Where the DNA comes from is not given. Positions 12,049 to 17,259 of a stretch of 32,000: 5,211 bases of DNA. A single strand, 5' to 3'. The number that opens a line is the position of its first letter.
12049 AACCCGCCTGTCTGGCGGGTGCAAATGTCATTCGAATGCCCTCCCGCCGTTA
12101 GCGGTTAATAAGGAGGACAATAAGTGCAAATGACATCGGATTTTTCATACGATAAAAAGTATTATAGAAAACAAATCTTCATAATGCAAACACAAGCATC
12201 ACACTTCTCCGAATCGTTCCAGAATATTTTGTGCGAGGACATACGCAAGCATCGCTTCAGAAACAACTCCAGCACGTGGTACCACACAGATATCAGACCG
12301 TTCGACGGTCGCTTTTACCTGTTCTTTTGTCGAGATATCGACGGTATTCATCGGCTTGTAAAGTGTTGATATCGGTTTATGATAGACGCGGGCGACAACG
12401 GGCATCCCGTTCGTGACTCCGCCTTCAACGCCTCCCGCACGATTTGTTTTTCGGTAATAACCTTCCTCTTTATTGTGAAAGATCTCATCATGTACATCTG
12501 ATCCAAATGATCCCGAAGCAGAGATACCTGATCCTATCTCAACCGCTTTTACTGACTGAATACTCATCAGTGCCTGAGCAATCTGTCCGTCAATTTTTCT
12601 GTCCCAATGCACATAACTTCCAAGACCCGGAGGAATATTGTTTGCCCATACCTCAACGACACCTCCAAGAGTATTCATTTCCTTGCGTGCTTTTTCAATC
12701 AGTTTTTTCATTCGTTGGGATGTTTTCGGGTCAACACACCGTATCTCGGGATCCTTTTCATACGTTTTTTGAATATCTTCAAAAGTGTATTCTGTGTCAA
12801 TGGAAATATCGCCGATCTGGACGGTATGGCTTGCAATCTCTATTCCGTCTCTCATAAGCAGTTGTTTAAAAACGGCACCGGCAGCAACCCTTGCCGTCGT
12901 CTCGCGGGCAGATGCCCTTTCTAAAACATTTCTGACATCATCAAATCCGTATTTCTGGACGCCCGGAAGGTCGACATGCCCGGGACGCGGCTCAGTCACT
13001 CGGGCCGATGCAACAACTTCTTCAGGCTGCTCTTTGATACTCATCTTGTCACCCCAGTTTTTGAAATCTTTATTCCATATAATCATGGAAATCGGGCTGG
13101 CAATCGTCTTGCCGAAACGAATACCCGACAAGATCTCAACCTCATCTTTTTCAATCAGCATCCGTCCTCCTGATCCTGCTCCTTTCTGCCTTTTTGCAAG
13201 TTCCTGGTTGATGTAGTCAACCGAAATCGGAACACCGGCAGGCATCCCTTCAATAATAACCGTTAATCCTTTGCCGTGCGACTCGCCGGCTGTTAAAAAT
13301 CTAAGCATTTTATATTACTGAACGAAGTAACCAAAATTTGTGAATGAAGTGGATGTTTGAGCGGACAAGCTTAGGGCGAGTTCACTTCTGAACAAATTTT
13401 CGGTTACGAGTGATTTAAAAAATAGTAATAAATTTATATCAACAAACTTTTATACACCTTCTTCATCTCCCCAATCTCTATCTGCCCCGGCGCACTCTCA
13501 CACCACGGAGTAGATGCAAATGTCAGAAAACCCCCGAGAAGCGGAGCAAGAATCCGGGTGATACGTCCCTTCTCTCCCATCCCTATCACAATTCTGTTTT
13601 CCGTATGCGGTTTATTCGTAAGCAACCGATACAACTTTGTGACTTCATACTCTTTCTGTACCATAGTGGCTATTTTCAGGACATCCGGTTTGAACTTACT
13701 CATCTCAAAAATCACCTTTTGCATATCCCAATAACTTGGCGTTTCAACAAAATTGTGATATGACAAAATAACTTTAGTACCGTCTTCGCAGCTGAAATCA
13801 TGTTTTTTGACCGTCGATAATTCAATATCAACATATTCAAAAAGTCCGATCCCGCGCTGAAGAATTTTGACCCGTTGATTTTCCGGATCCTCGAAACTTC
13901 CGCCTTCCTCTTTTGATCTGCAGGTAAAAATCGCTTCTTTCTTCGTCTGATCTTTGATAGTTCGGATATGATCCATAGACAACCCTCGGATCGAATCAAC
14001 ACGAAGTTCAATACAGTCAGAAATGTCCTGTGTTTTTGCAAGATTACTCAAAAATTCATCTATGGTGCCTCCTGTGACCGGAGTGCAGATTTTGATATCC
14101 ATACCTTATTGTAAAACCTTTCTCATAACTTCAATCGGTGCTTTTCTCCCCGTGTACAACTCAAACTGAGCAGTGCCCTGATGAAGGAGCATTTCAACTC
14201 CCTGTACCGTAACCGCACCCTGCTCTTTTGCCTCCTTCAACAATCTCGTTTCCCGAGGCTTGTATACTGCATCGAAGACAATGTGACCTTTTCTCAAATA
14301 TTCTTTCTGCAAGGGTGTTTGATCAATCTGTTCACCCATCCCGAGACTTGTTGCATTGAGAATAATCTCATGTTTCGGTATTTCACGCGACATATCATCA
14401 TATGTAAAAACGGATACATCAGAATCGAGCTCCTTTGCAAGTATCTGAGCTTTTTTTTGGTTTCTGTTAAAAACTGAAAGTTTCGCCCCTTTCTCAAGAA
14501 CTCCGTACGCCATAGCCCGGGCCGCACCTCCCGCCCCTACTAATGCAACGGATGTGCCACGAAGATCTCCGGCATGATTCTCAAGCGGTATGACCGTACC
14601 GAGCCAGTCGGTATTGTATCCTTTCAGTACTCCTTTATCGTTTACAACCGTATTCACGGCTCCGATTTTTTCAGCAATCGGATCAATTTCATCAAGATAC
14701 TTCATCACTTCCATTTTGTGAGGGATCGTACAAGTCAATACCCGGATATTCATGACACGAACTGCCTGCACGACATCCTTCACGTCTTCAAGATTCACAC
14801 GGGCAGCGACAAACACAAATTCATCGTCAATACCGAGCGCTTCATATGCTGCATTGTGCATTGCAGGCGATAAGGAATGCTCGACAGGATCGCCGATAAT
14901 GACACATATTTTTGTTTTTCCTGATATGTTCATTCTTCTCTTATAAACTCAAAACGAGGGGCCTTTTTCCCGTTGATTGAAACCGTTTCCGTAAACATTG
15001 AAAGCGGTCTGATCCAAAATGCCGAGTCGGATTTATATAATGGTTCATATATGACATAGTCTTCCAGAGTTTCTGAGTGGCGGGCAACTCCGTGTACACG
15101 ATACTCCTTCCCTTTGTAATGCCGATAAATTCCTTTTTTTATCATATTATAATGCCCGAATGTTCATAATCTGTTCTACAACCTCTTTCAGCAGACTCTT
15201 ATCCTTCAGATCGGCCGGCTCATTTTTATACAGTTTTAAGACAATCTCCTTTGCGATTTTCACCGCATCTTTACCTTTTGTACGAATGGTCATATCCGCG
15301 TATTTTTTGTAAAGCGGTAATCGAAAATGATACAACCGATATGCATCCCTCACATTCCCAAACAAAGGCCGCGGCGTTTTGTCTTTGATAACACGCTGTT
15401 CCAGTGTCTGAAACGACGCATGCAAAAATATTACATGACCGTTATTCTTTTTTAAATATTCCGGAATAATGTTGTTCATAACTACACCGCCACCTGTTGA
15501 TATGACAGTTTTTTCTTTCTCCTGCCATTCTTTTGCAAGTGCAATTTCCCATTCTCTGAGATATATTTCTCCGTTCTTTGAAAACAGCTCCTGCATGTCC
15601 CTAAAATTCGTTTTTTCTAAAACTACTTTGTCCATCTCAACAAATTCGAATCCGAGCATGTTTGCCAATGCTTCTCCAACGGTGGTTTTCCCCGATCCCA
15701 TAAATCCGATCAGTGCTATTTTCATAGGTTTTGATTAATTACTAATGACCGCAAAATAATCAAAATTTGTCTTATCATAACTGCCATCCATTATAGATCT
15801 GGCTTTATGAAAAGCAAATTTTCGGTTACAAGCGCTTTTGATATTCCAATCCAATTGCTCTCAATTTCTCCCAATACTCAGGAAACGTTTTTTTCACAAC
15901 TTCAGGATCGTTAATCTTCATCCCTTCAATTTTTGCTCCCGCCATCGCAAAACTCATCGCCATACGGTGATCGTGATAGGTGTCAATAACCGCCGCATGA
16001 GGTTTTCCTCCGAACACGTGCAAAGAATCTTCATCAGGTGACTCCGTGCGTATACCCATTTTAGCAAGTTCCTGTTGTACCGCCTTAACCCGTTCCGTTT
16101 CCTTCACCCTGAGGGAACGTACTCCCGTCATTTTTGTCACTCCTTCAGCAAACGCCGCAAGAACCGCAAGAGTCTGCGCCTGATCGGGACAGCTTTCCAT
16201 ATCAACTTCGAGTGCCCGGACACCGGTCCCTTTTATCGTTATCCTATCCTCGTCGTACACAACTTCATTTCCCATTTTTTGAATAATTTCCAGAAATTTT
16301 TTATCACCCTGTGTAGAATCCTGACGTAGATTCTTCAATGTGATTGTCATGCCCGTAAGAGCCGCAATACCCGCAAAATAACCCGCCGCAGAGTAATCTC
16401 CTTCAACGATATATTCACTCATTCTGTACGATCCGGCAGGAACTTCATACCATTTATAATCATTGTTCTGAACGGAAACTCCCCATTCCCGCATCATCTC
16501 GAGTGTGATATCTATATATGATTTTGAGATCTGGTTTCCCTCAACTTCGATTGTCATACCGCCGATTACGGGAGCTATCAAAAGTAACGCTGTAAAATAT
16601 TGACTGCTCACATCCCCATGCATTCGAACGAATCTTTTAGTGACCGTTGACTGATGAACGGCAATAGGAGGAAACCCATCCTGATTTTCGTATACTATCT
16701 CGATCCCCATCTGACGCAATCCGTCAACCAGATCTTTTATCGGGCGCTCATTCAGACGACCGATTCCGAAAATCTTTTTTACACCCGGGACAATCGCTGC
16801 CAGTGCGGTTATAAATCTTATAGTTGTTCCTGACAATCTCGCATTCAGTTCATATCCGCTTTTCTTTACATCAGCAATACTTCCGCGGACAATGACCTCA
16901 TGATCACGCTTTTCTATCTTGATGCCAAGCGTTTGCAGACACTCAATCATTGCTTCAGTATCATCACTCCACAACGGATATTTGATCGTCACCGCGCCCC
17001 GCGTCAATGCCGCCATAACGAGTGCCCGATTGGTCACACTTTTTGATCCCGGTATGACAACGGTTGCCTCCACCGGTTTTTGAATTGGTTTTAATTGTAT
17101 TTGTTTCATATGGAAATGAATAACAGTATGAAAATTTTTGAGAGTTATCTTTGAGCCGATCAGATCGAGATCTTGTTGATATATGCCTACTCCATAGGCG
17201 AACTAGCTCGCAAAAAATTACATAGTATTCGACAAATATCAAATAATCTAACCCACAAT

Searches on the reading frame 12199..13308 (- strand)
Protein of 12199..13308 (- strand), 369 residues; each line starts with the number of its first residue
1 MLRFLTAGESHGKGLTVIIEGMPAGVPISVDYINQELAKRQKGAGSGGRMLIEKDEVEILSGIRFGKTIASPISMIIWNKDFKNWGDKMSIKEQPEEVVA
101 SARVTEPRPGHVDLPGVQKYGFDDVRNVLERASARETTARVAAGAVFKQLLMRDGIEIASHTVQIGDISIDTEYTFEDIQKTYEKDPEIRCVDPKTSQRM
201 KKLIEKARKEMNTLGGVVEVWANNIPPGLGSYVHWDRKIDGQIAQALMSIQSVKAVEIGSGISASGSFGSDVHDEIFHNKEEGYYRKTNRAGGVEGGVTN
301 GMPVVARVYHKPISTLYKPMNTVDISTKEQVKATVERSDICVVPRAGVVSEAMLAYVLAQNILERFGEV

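Call 7: search_protein_families(library=ncbifam, proteins=[window:12199-13308:-])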
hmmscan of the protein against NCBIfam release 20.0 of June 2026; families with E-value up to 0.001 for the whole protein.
window:12199-13308:- (369 aa): 3 families
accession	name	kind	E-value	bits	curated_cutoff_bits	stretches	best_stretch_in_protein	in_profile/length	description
NF003793.1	PRK05382.1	equivalog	1.9e-130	434.7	321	1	3-364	1-344/344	chorismate synthase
NF009113.0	PRK12463.1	equivalog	1.8e-126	422.2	799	1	2-368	1-370/390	chorismate synthase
TIGR00033.1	aroC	equivalog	3.1e-123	411.2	212.2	1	2-367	1-349/351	chorismate synthase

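Call 37: find_encoding_contigs(protein=window:12199-13308:-, flank=1500, max_places=6)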
Protein window:12199-13308:- (369 aa): no gene with exactly this product is on record in the collection.
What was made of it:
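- Tried and rejected: Exact-protein look-up of the window's aroC (call 37).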

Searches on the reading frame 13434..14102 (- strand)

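Call 7: search_protein_families(library=ncbifam, proteins=[window:13434-14102:-])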
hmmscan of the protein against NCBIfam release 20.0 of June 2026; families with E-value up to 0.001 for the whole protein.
window:13434-14102:- (222 aa): 5 families
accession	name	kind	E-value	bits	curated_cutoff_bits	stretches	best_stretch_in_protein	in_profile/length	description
TIGR01093.1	aroD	equivalog_domain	4.6e-46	157.7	139.3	1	4-217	1-229/229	type I 3-dehydroquinate dehydratase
NF002683.0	PRK02412.2-2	equivalog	4.2e-36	124.5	329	1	13-219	10-210/215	3-dehydroquinate dehydratase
NF010091.0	PRK13576.1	equivalog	2.7e-15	56.7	263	1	23-220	19-206/216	type I 3-dehydroquinate dehydratase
NF006802.0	PRK09310.1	equivalog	3.6e-15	55.8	598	1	5-213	2-203/477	bifunctional 3-dehydroquinate dehydratase/shikimate dehydrogenase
NF002321.0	PRK01261.1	equivalog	2.2e-09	37.6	287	1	32-220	51-226/229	3-dehydroquinate dehydratase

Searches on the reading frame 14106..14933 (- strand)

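Call 7: search_protein_families(library=ncbifam, proteins=[window:14106-14933:-])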
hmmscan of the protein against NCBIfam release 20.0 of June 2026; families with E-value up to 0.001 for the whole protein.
window:14106-14933:- (275 aa): 23 families
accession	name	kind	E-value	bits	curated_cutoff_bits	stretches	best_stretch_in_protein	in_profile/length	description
NF001319.0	PRK00258.3-3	equivalog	2.3e-77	259.8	252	1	4-273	3-269/279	shikimate dehydrogenase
TIGR00507.1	aroE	equivalog_domain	3.7e-73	246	200.2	1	8-274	1-265/270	shikimate dehydrogenase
NF001314.0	PRK00258.2-2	equivalog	2.5e-72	243.3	248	1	2-274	2-284/290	shikimate dehydrogenase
NF001313.0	PRK00258.2-1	equivalog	4.7e-69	233.1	431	1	2-274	4-286/290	shikimate dehydrogenase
NF009200.0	PRK12548.1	subfamily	4.2e-67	226.5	432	1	2-273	4-286/289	shikimate dehydrogenase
NF001322.0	PRK00258.3-6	equivalog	9.6e-67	225.2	285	1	8-273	6-262/272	shikimate dehydrogenase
NF001312.0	PRK00258.1-4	equivalog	1.7e-58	198.2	295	1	5-266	7-269/285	shikimate dehydrogenase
NF001315.0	PRK00258.2-4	equivalog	2.1e-57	194.5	413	1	1-274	1-279/284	shikimate dehydrogenase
NF001311.0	PRK00258.1-3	equivalog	1.5e-55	188.4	235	1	10-273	8-268/279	shikimate dehydrogenase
NF009201.0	PRK12549.1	subfamily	2.3e-53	181.2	235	1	10-274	10-280/286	shikimate dehydrogenase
NF001316.0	PRK00258.2-5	equivalog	3.3e-50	170.8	247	1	8-273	2-256/263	shikimate dehydrogenase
TIGR01809.1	Shik-DH-AROM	equivalog_domain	2e-47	161.7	196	1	8-272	6-280/282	shikimate dehydrogenase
NF009390.0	PRK12749.1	equivalog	3.2e-46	158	349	1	1-274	1-284/288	quinate/shikimate dehydrogenase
NF009202.0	PRK12550.1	equivalog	1.1e-45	156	306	1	5-268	7-261/272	shikimate 5-dehydrogenase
NF001310.0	PRK00258.1-2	equivalog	8.5e-43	146.5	221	1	11-268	6-266/279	shikimate dehydrogenase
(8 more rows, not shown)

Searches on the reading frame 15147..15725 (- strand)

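Call 8: search_protein_families(library=ncbifam, proteins=[window:15147-15725:-])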
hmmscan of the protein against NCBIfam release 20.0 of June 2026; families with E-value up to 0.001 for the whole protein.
window:15147-15725:- (192 aa): 17 families
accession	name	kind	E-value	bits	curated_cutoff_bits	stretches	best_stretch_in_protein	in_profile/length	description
NF010553.0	PRK13947.1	equivalog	1.7e-32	113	204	1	2-167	3-167/173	shikimate kinase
NF010552.0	PRK13946.1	equivalog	1.1e-27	96.9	186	1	3-167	26-189/198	shikimate kinase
NF040667.1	hom_kin_desulfo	exception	9e-27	93.9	197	1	3-165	3-162/163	homoserine kinase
NF010554.0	PRK13948.1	equivalog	2.5e-26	92.4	217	1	3-171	13-179/192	shikimate kinase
NF010556.0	PRK13951.1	equivalog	4.5e-25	88.5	560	1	1-159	1-154/492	bifunctional shikimate kinase AroK/3-dehydroquinate synthase AroB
NF003456.0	PRK05057.1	equivalog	3.6e-24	85.6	195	1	3-167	7-172/173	shikimate kinase AroK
NF010555.0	PRK13949.1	equivalog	1.7e-23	83.6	180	1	2-134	3-133/175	shikimate kinase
NF002988.0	PRK03731.1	equivalog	6.6e-22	78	161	1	2-165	4-168/174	shikimate kinase AroL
NF006015.0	PRK08154.1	subfamily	2.2e-21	76.3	204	1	2-163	138-300/314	anaerobic benzoate catabolism transcriptional regulator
NF010627.0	PRK14021.1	equivalog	1.8e-17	63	565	1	4-162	10-171/542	bifunctional shikimate kinase/3-dehydroquinate synthase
NF006610.0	PRK09169.1-4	subfamily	3.1e-17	60.5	4299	1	3-160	2868-3024/3056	hypothetical protein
NF001866.0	PRK00625.1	equivalog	4.9e-12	46.3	142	1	1-120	1-121/173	shikimate kinase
NF003012.0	PRK03839.1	equivalog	2.5e-07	30.9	152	1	1-78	1-72/180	putative kinase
NF005576.0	PRK07261.1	equivalog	4.6e-06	26.5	224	1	1-42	1-41/171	DNA topology modulation protein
TIGR01313.1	therm_gnt_kin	subfamily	1.5e-05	24.9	113.75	1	4-112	2-112/164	gluconokinase, GntK/IdnK-type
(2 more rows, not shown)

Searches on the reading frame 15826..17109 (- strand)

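Call 8: search_protein_families(library=ncbifam, proteins=[window:15826-17109:-])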
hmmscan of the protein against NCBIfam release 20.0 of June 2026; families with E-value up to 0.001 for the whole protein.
window:15826-17109:- (427 aa): 6 families
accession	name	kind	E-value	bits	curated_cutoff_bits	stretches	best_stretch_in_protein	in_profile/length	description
TIGR01356.1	aroA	equivalog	2e-127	425.4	287.25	1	17-420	3-413/415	3-phosphoshikimate 1-carboxyvinyltransferase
NF008816.0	PRK11860.1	equivalog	1.8e-110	370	943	1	6-419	9-435/662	bifunctional 3-phosphoshikimate 1-carboxyvinyltransferase/cytidylate kinase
NF011381.1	PRK14806.1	equivalog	1.1e-50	172.6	902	1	11-424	310-731/733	bifunctional prephenate dehydrogenase/3-phosphoshikimate 1-carboxyvinyltransferase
NF006873.0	PRK09369.1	subfamily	2.1e-20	72.8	297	1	10-422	9-413/419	UDP-N-acetylglucosamine 1-carboxyvinyltransferase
TIGR01072.1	murA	equivalog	1.4e-17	63.6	392.7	1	10-422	9-413/416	UDP-N-acetylglucosamine 1-carboxyvinyltransferase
NF009470.0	PRK12830.1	equivalog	5.5e-09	35.2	552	1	11-422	10-411/417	UDP-N-acetylglucosamine 1-carboxyvinyltransferase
